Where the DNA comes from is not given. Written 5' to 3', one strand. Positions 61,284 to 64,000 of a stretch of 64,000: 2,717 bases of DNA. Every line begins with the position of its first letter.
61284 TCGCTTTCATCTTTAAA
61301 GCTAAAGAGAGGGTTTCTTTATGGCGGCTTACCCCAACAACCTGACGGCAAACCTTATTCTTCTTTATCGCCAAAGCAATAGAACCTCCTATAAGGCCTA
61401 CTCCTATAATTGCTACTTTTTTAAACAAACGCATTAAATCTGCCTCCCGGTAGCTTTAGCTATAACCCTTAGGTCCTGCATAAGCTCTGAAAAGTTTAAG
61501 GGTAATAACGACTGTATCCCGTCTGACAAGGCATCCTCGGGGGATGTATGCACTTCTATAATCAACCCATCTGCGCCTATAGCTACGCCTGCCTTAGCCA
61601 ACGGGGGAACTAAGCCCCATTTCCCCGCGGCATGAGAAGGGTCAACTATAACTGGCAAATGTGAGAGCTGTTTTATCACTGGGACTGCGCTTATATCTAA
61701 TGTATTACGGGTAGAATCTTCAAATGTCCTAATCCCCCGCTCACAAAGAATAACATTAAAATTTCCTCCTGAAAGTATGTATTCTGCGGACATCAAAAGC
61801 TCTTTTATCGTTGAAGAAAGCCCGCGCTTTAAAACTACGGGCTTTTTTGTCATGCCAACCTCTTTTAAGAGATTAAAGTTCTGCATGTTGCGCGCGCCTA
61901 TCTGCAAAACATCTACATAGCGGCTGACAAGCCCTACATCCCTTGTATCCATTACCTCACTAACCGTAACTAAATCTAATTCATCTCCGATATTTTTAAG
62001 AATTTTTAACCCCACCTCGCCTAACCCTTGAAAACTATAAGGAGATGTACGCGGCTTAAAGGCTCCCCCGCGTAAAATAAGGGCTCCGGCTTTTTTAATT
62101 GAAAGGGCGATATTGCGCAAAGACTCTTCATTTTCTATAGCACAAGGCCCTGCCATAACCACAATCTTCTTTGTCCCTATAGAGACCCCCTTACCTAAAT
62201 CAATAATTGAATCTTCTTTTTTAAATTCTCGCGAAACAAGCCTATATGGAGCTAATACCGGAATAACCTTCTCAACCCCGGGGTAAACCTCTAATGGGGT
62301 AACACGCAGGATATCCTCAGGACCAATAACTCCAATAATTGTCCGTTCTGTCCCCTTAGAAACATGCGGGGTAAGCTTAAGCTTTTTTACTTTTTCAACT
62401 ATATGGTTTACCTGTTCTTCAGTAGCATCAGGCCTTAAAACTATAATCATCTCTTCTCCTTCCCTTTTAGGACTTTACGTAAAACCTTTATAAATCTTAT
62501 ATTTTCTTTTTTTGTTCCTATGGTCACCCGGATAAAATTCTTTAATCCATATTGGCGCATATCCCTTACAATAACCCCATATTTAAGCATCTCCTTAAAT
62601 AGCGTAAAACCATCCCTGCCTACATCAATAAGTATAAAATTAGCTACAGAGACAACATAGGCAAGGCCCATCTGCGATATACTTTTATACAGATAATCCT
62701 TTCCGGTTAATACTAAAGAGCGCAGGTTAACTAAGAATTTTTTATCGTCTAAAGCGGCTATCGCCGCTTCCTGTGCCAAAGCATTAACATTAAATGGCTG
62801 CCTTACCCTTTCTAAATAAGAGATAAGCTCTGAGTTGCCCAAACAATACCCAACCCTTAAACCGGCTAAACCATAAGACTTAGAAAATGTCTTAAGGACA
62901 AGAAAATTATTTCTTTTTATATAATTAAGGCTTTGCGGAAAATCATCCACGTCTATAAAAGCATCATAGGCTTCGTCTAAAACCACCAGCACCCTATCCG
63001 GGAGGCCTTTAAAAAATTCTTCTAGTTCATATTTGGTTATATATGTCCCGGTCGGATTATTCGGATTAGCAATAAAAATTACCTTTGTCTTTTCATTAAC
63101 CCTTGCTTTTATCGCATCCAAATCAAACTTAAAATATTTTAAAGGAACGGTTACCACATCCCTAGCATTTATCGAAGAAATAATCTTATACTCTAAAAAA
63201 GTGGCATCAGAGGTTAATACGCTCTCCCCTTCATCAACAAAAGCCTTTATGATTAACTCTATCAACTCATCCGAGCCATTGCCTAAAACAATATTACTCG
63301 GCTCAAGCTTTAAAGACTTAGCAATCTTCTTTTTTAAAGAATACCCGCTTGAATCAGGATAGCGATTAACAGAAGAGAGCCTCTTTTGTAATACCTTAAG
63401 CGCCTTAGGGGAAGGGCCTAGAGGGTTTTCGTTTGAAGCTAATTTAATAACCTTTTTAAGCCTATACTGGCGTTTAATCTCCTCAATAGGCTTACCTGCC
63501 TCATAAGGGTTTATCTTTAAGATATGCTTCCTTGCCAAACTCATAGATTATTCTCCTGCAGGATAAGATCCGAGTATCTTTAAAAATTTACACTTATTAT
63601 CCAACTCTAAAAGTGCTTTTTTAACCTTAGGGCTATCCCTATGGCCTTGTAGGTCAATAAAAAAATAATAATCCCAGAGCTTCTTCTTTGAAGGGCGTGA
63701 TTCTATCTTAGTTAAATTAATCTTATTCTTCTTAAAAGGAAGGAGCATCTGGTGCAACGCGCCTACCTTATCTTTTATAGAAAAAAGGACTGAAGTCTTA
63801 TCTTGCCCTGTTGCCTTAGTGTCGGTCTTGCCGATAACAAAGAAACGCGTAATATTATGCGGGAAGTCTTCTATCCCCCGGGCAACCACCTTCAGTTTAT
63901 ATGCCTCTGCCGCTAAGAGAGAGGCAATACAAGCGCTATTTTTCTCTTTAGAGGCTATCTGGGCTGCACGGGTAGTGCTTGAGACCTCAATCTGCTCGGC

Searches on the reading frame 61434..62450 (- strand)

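Call 16: search_protein_families(library=pfam, max_evalue=0.00001, proteins=[window:61434-62450:-])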
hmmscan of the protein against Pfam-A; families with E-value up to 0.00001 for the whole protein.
window:61434-62450:- (338 aa): 3 families
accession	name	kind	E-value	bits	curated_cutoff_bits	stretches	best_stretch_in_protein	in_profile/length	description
PF00793.26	DAHP_synth_1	-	3.3e-78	262.8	25.5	1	83-328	4-265/270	DAHP synthetase I family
PF18152.6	DAHP_snth_FXD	-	2.6e-22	78.8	27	1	1-66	1-66/67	DAHP synthase ferredoxin-like domain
PF03102.20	NeuB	-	1.6e-08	34.7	22.1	1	149-337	59-239/241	NeuB family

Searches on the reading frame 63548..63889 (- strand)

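Call 16: search_protein_families(library=pfam, max_evalue=0.00001, proteins=[window:63548-63889:-])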
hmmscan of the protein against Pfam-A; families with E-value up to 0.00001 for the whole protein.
window:63548-63889:- (113 aa): 1 family
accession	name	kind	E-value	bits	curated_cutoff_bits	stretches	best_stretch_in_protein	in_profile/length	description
PF01842.31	ACT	-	2.8e-11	43.4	27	1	32-97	1-65/66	ACT domain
